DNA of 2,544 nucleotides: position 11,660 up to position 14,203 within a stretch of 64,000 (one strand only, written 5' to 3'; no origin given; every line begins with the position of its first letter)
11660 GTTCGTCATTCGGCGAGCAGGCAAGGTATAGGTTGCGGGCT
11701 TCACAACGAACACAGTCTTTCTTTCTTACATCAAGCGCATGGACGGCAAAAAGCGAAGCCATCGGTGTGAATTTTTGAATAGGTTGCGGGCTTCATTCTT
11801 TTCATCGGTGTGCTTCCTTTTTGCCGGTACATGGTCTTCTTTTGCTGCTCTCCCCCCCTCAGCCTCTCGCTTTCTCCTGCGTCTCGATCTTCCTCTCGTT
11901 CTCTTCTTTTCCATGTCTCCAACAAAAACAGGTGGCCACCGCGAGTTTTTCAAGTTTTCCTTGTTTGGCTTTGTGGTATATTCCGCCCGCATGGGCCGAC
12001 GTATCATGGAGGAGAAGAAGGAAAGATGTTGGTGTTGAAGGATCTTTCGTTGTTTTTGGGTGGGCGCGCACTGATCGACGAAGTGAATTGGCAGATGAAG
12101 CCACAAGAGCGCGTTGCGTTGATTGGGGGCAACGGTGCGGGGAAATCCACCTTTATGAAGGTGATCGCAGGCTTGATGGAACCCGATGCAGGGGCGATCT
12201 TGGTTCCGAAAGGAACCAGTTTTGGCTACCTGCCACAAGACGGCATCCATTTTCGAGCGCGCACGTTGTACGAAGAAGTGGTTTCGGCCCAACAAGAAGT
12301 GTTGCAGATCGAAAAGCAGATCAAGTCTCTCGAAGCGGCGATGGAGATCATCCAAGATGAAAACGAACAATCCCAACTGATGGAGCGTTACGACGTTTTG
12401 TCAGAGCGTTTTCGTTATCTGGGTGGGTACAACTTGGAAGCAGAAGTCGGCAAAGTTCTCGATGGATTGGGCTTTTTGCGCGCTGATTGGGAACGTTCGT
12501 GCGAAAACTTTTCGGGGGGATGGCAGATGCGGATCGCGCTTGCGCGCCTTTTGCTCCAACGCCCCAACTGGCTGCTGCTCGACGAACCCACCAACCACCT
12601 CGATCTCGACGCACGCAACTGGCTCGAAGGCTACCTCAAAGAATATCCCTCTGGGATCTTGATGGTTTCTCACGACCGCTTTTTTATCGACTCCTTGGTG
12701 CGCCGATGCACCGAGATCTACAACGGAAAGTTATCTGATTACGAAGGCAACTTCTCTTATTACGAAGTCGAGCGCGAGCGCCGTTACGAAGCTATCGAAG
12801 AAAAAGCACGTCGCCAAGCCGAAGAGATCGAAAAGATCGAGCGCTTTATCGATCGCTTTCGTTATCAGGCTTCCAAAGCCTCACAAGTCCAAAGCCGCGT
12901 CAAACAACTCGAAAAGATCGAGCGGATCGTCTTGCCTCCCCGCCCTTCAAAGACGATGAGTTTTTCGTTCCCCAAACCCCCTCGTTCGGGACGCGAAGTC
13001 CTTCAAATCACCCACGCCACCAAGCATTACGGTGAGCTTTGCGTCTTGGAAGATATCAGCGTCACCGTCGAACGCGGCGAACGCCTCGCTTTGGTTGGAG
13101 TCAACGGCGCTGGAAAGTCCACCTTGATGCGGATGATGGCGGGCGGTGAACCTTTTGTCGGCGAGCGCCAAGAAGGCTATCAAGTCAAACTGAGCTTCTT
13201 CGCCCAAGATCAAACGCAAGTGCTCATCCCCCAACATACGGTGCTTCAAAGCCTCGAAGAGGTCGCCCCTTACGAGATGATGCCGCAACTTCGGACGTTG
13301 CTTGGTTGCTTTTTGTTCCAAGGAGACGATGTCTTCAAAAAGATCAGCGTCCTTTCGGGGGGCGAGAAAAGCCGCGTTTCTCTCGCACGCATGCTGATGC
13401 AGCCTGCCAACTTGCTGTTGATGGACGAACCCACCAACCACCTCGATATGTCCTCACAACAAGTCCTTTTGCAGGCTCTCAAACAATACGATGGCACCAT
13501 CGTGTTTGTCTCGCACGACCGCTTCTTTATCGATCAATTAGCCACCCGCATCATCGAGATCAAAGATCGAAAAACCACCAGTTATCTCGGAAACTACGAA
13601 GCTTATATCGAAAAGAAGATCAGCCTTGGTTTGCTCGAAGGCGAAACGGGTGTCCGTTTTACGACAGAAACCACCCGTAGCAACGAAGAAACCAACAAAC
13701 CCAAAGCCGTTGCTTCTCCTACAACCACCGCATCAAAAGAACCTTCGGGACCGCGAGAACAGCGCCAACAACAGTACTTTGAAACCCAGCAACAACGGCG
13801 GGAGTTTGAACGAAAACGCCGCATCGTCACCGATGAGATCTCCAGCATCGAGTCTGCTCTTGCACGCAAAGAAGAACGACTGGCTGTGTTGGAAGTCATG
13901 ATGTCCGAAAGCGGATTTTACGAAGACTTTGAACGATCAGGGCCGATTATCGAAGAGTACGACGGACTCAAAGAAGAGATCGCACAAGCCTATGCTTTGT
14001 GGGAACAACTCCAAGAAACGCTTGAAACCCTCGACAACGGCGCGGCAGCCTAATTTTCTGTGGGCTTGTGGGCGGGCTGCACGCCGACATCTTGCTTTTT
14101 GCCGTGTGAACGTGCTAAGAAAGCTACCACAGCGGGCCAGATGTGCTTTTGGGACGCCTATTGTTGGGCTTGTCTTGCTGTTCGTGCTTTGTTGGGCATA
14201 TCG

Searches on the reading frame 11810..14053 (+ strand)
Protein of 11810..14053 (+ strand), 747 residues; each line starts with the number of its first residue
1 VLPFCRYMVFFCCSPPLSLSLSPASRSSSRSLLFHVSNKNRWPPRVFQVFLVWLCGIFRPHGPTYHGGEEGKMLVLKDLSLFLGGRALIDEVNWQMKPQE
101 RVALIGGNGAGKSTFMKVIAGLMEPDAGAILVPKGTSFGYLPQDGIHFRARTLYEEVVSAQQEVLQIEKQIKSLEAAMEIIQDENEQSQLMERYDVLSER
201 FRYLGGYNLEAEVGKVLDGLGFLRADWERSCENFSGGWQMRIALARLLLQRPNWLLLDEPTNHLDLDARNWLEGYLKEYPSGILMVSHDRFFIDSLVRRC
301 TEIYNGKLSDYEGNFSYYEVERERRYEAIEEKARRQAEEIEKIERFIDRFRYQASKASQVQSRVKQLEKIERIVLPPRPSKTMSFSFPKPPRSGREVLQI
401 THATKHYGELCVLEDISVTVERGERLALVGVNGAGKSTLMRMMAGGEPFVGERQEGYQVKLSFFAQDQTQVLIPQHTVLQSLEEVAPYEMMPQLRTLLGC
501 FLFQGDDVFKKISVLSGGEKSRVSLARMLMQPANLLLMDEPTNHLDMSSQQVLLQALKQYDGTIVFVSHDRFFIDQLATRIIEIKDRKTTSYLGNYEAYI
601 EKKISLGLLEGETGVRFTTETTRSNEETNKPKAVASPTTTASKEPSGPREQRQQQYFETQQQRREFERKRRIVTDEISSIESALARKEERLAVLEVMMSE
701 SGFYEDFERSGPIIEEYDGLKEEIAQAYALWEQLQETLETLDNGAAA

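Call 9: search_protein_families(library=pfam, proteins=[window:11810-14053:+], max_evalue=0.001)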
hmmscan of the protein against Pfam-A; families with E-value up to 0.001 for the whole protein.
window:11810-14053:+ (747 aa): 11 families
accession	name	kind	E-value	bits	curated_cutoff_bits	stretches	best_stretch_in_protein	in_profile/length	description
PF00005.33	ABC_tran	-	6.2e-51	173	25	2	90-262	2-137/137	ABC transporter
PF12848.13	ABC_tran_Xtn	-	6.1e-25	87.6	25.9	1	302-385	2-85/85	ABC transporter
PF13304.12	AAA_21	-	2.9e-15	57.6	27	0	103-148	3-60/304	AAA domain, putative AbiEii toxin, Type IV TA system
PF02463.25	SMC_N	-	8e-10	39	40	0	513-576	135-204/220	RecF/RecN/SMC N terminal domain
PF13555.12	AAA_29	-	1.3e-08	34.9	27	0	90-126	13-49/61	P-loop containing region of AAA domain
PF16326.10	ABC_tran_CTD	-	2.7e-07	31.2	32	1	676-736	9-69/69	ABC transporter C-terminal domain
PF02367.23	TsaE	-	8.9e-05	22.9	26.6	0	90-123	12-45/128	Threonylcarbamoyl adenosine biosynthesis protein TsaE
PF01926.29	MMR_HSR1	-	0.00029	21.3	21.9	0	426-450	2-26/113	50S ribosome-binding GTPase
PF20703.3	nSTAND1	-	0.00065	19.9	27.1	0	78-123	12-55/379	Novel STAND NTPase 1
PF03193.22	RsgA_GTPase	-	0.00068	19.9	30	0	420-445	104-128/174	RsgA GTPase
PF13521.12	AAA_28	-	0.00076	20.2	27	0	101-122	1-22/164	AAA domain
